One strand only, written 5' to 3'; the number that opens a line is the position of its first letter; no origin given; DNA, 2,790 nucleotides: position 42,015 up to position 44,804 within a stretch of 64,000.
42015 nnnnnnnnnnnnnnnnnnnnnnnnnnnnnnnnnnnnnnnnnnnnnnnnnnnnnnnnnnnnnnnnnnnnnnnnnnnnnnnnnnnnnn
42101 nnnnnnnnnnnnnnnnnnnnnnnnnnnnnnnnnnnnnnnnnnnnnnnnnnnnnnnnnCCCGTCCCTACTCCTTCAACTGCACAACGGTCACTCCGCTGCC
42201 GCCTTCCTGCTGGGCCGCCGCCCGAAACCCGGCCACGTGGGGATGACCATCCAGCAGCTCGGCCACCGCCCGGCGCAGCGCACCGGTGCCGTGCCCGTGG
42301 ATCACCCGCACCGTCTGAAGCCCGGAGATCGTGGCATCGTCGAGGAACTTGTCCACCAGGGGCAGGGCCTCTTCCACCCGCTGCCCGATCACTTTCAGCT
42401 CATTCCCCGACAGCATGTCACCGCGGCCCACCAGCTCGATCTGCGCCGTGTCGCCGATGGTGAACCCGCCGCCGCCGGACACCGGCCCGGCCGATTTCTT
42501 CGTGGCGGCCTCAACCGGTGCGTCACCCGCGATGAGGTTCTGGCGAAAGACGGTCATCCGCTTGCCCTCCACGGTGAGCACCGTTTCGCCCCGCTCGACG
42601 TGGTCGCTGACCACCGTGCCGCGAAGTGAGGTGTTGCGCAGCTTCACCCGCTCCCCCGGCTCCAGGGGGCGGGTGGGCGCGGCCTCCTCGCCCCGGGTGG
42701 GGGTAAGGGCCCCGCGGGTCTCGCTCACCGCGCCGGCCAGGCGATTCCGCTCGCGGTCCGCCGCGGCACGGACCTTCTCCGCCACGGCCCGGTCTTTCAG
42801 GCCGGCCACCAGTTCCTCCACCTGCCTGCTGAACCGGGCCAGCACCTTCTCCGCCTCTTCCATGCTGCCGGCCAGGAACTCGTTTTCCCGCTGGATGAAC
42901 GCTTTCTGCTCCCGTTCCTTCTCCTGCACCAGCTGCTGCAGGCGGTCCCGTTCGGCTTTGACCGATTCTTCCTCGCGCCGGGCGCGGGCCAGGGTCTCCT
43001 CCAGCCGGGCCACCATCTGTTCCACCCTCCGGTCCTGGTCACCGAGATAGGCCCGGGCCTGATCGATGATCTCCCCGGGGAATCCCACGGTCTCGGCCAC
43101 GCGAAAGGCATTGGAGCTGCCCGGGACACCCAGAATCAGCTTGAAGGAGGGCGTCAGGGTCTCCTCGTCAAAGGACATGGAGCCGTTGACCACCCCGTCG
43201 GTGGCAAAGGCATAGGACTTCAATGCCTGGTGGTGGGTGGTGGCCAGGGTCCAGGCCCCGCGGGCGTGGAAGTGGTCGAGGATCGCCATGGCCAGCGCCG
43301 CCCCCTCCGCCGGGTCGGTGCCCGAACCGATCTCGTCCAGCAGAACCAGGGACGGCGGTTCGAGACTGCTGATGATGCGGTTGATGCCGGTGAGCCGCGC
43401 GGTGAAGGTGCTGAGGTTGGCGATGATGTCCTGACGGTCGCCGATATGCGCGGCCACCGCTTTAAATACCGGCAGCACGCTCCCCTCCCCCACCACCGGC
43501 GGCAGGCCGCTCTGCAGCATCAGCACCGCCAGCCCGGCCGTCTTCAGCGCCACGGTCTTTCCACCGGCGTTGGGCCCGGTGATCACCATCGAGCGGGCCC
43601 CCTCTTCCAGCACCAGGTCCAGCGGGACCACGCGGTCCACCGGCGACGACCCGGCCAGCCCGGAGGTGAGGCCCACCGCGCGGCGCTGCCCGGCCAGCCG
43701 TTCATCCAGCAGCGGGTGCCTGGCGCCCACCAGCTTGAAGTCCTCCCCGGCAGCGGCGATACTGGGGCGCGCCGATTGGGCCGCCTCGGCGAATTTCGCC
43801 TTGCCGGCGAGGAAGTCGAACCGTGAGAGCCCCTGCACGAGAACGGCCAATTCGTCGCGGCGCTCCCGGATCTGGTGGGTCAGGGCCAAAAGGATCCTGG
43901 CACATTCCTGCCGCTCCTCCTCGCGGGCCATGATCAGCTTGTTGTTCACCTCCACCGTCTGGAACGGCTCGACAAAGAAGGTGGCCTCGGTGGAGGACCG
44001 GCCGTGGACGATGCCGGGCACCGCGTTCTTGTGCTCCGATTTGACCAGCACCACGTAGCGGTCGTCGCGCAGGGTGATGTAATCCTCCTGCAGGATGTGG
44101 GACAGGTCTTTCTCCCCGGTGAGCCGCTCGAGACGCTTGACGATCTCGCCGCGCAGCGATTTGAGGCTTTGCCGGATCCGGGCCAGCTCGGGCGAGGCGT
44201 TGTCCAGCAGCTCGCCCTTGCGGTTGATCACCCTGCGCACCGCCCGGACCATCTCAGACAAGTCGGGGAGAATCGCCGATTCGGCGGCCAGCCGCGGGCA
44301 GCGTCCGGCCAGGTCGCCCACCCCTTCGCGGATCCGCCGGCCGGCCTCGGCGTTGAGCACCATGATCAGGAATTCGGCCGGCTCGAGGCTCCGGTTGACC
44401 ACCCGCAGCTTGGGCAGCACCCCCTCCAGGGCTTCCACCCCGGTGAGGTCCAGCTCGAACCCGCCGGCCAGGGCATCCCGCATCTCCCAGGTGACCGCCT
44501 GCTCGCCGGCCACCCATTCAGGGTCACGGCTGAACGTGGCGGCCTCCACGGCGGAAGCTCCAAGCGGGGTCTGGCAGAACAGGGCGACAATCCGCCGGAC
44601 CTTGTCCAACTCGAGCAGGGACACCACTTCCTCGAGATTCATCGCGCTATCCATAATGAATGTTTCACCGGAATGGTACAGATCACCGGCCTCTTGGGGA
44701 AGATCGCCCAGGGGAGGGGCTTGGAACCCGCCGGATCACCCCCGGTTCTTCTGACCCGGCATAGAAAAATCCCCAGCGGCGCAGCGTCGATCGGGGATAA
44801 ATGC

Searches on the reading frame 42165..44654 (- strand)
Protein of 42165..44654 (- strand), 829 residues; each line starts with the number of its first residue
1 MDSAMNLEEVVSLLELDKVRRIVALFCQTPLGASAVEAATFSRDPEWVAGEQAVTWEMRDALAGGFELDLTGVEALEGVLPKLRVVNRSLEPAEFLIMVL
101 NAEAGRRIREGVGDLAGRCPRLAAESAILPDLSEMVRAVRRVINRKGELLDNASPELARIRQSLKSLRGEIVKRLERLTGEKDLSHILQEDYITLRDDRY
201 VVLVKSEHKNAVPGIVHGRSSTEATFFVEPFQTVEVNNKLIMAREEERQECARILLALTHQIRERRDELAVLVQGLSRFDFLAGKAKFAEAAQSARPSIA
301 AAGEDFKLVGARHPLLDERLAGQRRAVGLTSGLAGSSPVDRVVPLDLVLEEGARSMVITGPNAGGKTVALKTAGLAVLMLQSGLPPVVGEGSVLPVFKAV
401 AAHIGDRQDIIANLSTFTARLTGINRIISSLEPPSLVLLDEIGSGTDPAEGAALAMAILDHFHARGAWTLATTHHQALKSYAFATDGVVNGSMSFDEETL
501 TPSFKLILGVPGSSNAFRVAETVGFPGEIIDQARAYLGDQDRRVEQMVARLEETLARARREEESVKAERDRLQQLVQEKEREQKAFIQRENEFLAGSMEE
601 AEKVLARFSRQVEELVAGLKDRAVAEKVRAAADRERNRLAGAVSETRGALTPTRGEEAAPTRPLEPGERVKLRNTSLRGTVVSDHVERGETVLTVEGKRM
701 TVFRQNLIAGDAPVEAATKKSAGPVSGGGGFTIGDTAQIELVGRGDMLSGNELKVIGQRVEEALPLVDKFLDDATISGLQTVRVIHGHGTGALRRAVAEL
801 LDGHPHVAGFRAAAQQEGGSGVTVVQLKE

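Call 3: search_protein_families(library=pfam, proteins=[window:42165-44654:-], max_evalue=0.01)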
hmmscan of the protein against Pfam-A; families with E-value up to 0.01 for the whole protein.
window:42165-44654:- (829 aa): 2 families
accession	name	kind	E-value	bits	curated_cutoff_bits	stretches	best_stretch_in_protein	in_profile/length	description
PF00488.27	MutS_V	-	2.4e-28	99.8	30.2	1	356-536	1-183/188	MutS domain V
PF01713.27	Smr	-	9.1e-25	87.1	25.7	1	755-828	3-77/77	Smr domain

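Call 7: find_related_loci(query=window:42165-44654:-, collection=genome_contigs, flank=10000)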
Query window:42165-44654:- (829 aa) in genome_contigs; peptide patterns used: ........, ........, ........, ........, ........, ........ (x = any residue, [..] = any of these).
105 stretches matched a pattern; 5 encode a relative of the query (tblastn E <= 1e-3); 5 distinct loci.
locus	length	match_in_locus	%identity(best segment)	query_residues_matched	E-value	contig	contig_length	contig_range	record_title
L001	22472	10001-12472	87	1-829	0e+0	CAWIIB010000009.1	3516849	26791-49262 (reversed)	MAG: uncultured Acidobacteriota bacterium isolate MFD03804.bin.1.167 genome assembly, contig: contig_9384, whole genome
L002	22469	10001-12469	86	1-829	0e+0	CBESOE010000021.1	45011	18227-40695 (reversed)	MAG TPA_asm: uncultured bacterium isolate SRR7614707_binner13_Refined_28 genome assembly, contig: ERZ25083858.32, whole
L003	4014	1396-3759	37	3-827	1e-153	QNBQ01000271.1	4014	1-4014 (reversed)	MAG: Candidatus Poribacteria bacterium isolate B28_G17 B28_Guay17_scaffold_13326, whole genome shotgun sequence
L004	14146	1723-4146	29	16-827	5e-105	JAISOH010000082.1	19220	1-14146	MAG: Prevotellaceae bacterium isolate Iy174_bin36 k119_2649681, whole genome shotgun sequence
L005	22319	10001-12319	30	10-827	7e-84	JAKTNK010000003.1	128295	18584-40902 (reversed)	Streptococcus suis strain SSQJ-5 scaffold3, whole genome shotgun sequence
